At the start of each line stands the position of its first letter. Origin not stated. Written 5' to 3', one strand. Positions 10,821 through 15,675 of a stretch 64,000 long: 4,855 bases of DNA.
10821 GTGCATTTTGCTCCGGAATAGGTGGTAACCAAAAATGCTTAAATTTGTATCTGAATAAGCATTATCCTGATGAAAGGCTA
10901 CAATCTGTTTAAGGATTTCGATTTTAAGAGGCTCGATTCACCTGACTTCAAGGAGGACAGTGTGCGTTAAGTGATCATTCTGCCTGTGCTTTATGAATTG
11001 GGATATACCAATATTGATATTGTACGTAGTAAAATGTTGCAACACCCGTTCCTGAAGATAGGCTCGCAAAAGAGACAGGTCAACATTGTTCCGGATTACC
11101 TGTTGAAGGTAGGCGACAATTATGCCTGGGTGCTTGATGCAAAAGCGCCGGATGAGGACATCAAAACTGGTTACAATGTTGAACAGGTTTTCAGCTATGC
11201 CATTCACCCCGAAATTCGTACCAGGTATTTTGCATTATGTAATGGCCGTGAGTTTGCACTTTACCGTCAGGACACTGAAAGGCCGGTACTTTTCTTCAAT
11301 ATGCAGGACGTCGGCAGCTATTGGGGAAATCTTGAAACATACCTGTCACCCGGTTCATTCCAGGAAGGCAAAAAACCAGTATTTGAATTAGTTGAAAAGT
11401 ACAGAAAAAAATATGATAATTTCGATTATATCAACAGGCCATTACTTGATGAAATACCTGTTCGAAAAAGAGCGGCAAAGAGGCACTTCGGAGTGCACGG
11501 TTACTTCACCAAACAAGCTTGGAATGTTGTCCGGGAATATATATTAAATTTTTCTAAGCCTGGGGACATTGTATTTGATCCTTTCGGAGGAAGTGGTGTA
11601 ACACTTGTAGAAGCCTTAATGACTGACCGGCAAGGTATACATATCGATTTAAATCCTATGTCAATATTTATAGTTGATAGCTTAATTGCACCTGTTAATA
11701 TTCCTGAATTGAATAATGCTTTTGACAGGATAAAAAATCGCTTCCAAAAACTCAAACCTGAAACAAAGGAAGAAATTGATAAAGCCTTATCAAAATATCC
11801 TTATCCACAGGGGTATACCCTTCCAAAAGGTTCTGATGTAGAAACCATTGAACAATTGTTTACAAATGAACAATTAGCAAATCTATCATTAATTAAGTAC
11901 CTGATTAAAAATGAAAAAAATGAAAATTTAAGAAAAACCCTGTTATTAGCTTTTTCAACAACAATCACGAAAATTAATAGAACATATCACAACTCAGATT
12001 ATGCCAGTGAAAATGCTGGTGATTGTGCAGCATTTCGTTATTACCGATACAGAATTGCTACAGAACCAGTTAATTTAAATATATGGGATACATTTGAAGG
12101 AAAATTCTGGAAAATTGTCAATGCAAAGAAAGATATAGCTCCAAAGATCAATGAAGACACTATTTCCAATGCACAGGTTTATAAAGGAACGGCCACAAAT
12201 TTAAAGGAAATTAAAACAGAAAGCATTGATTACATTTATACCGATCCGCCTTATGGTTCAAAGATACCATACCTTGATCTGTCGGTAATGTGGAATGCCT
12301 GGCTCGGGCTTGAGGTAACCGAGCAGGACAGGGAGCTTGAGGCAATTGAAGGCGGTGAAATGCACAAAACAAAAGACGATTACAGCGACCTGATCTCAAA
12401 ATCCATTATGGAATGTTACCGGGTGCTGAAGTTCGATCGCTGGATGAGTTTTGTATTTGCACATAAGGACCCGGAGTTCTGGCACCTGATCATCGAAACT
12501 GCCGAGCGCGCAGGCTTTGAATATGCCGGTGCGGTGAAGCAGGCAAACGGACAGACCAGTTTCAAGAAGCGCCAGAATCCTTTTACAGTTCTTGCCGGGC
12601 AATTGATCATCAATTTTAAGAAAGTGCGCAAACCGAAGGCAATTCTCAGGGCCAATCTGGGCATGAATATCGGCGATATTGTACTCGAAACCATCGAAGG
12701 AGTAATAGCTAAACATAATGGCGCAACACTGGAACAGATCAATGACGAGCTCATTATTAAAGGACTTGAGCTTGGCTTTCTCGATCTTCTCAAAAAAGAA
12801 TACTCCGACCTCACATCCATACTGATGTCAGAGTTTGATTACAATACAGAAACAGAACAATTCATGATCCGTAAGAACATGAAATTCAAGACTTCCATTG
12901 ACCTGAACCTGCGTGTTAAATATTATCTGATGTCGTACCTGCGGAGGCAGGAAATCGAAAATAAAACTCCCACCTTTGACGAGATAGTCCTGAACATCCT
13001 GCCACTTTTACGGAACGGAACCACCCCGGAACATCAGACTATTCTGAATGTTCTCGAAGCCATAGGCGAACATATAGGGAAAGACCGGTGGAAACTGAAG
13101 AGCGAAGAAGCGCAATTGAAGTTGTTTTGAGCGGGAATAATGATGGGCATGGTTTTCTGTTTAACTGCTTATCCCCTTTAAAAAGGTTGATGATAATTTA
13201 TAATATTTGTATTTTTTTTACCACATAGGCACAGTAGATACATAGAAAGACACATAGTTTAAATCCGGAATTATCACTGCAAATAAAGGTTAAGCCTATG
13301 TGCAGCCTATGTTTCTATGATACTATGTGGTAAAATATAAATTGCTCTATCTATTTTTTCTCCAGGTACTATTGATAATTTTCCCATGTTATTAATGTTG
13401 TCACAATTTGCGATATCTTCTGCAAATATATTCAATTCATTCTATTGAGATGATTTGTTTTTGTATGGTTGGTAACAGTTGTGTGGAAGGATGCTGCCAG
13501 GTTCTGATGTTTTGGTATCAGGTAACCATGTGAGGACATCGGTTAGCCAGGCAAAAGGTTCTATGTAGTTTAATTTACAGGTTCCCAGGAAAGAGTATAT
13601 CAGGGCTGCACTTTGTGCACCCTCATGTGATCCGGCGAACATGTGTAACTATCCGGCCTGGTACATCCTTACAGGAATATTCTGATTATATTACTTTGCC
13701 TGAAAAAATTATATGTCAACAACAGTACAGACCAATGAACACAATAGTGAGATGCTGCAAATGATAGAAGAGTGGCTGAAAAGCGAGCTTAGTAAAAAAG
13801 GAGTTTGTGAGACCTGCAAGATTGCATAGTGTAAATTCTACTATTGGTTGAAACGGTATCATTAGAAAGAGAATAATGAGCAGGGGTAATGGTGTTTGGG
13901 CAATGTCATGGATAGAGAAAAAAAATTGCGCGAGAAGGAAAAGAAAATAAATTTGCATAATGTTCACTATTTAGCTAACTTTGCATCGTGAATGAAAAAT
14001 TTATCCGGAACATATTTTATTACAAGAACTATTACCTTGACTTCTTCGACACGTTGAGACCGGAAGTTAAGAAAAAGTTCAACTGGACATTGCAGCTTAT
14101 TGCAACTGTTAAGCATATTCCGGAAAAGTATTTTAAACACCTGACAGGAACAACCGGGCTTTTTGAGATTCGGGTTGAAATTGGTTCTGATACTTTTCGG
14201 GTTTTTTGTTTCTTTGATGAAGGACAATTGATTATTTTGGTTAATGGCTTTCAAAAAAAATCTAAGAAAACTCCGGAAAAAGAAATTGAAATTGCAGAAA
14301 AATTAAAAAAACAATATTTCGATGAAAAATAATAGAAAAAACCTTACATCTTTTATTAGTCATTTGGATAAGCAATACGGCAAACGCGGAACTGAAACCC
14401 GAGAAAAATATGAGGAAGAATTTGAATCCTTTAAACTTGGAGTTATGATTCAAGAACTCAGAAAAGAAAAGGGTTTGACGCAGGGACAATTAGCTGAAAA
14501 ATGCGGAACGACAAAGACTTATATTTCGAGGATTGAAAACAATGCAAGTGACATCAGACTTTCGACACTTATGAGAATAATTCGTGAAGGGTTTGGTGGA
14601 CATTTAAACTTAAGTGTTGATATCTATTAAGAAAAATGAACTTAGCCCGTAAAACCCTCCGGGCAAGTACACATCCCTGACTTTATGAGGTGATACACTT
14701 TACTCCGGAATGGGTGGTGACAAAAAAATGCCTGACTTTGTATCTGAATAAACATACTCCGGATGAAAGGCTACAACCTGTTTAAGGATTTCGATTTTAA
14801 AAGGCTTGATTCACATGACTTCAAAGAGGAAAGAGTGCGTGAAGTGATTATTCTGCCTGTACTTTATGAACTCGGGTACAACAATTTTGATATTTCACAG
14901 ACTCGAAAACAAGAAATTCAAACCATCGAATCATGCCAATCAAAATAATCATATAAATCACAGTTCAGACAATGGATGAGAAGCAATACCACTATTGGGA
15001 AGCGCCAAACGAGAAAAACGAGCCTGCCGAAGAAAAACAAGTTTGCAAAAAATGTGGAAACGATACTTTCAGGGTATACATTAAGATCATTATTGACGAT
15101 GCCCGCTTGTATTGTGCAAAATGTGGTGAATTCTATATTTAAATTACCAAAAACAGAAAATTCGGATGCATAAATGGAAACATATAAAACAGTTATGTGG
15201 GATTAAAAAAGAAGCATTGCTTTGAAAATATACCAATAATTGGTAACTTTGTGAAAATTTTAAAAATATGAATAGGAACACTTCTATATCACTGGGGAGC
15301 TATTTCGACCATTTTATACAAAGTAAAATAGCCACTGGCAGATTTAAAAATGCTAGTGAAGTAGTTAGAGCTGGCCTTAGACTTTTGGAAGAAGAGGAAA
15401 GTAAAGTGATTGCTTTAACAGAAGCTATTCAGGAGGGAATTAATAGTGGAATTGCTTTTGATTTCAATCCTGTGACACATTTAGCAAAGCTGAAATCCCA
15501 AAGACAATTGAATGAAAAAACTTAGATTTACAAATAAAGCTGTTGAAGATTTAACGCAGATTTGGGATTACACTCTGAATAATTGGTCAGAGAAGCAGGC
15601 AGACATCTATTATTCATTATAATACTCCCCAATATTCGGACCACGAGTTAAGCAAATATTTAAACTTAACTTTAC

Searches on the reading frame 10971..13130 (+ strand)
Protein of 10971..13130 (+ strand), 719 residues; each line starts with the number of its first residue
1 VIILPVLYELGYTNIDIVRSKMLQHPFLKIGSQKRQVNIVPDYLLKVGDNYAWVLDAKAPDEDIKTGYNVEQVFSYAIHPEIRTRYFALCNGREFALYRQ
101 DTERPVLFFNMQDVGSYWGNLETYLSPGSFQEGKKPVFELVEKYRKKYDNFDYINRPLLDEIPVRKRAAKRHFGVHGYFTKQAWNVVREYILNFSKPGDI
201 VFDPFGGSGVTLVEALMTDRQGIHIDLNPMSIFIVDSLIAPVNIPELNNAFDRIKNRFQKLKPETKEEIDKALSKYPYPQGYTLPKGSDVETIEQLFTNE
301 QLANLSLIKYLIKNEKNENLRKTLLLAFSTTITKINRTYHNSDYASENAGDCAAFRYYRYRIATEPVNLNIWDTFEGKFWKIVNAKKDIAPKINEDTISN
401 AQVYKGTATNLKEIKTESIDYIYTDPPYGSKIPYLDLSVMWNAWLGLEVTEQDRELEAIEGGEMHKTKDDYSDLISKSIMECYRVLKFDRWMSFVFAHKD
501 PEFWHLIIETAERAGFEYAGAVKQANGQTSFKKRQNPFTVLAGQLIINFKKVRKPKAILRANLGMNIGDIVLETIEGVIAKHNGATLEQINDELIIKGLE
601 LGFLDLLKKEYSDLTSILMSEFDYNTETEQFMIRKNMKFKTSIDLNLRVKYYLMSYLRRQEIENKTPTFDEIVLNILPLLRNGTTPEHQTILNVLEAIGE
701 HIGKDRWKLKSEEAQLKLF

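Call 9: search_protein_families(library=pfam, proteins=[window:10971-13130:+], max_evalue=0.001)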
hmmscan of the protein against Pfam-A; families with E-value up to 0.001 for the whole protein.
window:10971-13130:+ (719 aa): 3 families
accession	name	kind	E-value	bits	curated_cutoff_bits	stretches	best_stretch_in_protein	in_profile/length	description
PF01555.25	N6_N4_Mtase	-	3.5e-16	60.3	26.7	1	173-229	159-213/221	DNA methylase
PF01170.24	UPF0020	-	3.2e-06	27.4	22.3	0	402-432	106-135/197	RMKL-like, methyltransferase domain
PF03602.21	Cons_hypoth95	-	1.4e-05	25.3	24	0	187-306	28-146/182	Conserved hypothetical protein 95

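Call 23: search_protein_families(library=ncbifam, proteins=[window:10971-13130:+], max_evalue=0.1)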
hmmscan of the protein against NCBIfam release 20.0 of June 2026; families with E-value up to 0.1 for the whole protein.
window:10971-13130:+ (719 aa): 7 families
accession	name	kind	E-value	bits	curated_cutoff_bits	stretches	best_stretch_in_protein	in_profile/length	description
NF008572.0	PRK11524.1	equivalog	6.8e-10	38.5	292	2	400-441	14-56/294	adenine-specific DNA-methyltransferase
NF010253.0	PRK13699.1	subfamily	3.1e-09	36.8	244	1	156-227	122-193/226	DNA methyltransferase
TIGR01177.1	TIGR01177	hypoth_equivalog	1.9e-06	27.4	316.55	1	400-430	231-260/330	TIGR01177 family methyltransferase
NF050803.1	DnaMtaseCcrMCaul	equivalog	8.7e-06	24.9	830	1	180-240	188-248/350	adenine-specific DNA-methyltransferase CcrM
NF040721.1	Trm14_Arch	equivalog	6.9e-05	22.1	280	1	378-432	252-303/370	tRNA (guanine(6)-N2)-methyltransferase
NF042963.1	DUF1156_antiphage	equivalog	0.0097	14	1000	1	295-452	465-607/960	anti-phage-associated DUF1156 domain-containing protein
NF047738.1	antiphage_MADS2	equivalog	0.03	12.6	720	1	405-451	429-475/654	methylation-associated defense system DNA methyltransferase MAD2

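Call 80: search_protein_families(library=padloc, proteins=[window:10971-13130:+], max_evalue=0.001)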
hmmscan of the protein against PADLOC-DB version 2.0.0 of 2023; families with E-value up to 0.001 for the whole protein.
window:10971-13130:+ (719 aa): 50 families (the best 25 are shown)
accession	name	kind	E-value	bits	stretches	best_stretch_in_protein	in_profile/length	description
PDLC02541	PglX|PglXI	-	8.9e-47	157.7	2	290-551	376-622/919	PglXI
PDLC03312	MTase_II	-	2.6e-36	122.8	2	289-554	1009-1269/1344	Type II methyltransferase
PDLC03319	MTase_II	-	2.2e-30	104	2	293-558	169-429/503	Type II methyltransferase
PDLC03346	MTase_II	-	1.1e-29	100.8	2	414-549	603-734/1068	Type II methyltransferase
PDLC03322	MTase_II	-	5.9e-22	76.1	1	173-460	37-306/446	Type II methyltransferase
PDLC03367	MTase_II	-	1.4e-20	71.2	2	292-533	222-459/633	Type II methyltransferase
PDLC03380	MTase_II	-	5.9e-19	66.5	2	174-247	33-106/393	Type II methyltransferase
PDLC03353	MTase_II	-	2e-18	64.9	2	398-498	7-85/260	Type II methyltransferase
PDLC03239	MTase_II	-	5.6e-16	56.3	1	176-341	69-221/442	Type II methyltransferase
PDLC03325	MTase_II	-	2e-15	54.5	1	188-254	82-148/426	Type II methyltransferase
PDLC03371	MTase_II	-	2.2e-14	51.6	2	161-229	177-242/260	Type II methyltransferase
PDLC03249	MTase_II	-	2.6e-14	50.9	2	178-276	121-222/541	Type II methyltransferase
PDLC03299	MTase_II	-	2.7e-14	51.4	1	181-234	199-252/296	Type II methyltransferase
PDLC04134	mad2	-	5.2e-14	49.9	2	186-280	278-369/492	mads_2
PDLC03376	MTase_II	-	2.2e-13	48.6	2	185-232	44-91/249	Type II methyltransferase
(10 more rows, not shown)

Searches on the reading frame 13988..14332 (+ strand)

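Call 9: search_protein_families(library=pfam, proteins=[window:13988-14332:+], max_evalue=0.001)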
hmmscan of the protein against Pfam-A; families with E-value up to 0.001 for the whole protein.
window:13988-14332:+ (114 aa): 1 family
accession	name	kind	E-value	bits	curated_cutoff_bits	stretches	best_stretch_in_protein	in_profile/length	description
PF05973.20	Gp49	-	4.4e-23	81.6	23.9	1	18-108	1-90/90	Phage derived protein Gp49-like (DUF891)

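Call 80: search_protein_families(library=padloc, proteins=[window:13988-14332:+], max_evalue=0.001)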
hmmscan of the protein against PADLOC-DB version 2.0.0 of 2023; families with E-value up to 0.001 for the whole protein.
window:13988-14332:+ (114 aa): 1 family
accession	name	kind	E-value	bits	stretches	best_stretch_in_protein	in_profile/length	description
PDLC03886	NsnC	-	4.2e-11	40.8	1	35-113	216-292/293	-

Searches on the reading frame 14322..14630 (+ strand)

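Call 9: search_protein_families(library=pfam, proteins=[window:14322-14630:+], max_evalue=0.001)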
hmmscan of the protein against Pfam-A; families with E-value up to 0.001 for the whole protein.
window:14322-14630:+ (102 aa): 5 families
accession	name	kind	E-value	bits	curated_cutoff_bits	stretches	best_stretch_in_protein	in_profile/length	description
PF01381.28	HTH_3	-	1.3e-13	51.2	23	1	43-88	1-46/55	Helix-turn-helix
PF13560.12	HTH_31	-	2.9e-09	37.5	27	1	39-85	2-49/64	Helix-turn-helix domain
PF12844.13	HTH_19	-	1.4e-08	35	30.2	1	42-83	3-44/64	Helix-turn-helix domain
PF13443.12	HTH_26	-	1.7e-05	25.4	22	1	43-86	2-46/63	Cro/C1-type HTH DNA-binding domain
PF13744.12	HTH_37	-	1.9e-05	24.8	27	1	38-99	18-79/80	Helix-turn-helix domain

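Call 80: search_protein_families(library=padloc, proteins=[window:14322-14630:+], max_evalue=0.001)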
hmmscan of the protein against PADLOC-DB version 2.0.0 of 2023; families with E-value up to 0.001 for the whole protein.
window:14322-14630:+ (102 aa): 9 families
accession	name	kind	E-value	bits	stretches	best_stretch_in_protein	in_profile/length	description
PDLC02926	HTH_VI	-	1.5e-12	45.6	1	39-86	2-49/92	-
PDLC03668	Control_protein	-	8.2e-09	33.9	1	34-87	4-57/79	control protein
PDLC03665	Control_protein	-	1.1e-07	30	1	40-86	10-57/77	control protein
PDLC04142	capH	-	1.3e-07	30.7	1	38-86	6-54/103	capH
PDLC03671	Control_protein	-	2.3e-05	22.6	1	45-86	21-62/84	control protein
PDLC03664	Control_protein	-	3.9e-05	22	1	37-85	12-60/74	control protein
PDLC04760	PDC-M64C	-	8e-05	20.9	1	35-86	23-74/93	-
PDLC03954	RmrA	-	0.00014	18.9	1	40-86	12-58/380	-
PDLC03947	RmrA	-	0.00059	16.8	0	41-87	14-60/383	-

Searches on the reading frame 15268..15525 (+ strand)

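Call 10: search_protein_families(library=pfam, proteins=[window:15268-15525:+], max_evalue=0.001)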
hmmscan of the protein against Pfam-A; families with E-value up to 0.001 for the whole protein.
window:15268-15525:+ (85 aa): 1 family
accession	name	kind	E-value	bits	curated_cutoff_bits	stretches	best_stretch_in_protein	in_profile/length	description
PF03693.20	ParD_antitoxin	-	2.3e-23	82.9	21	1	1-73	1-73/81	Bacterial antitoxin of ParD toxin-antitoxin type II system and RHH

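Call 80: search_protein_families(library=padloc, proteins=[window:15268-15525:+], max_evalue=0.001)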
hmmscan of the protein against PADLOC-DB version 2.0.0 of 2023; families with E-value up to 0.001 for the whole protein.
window:15268-15525:+ (85 aa): 0 families
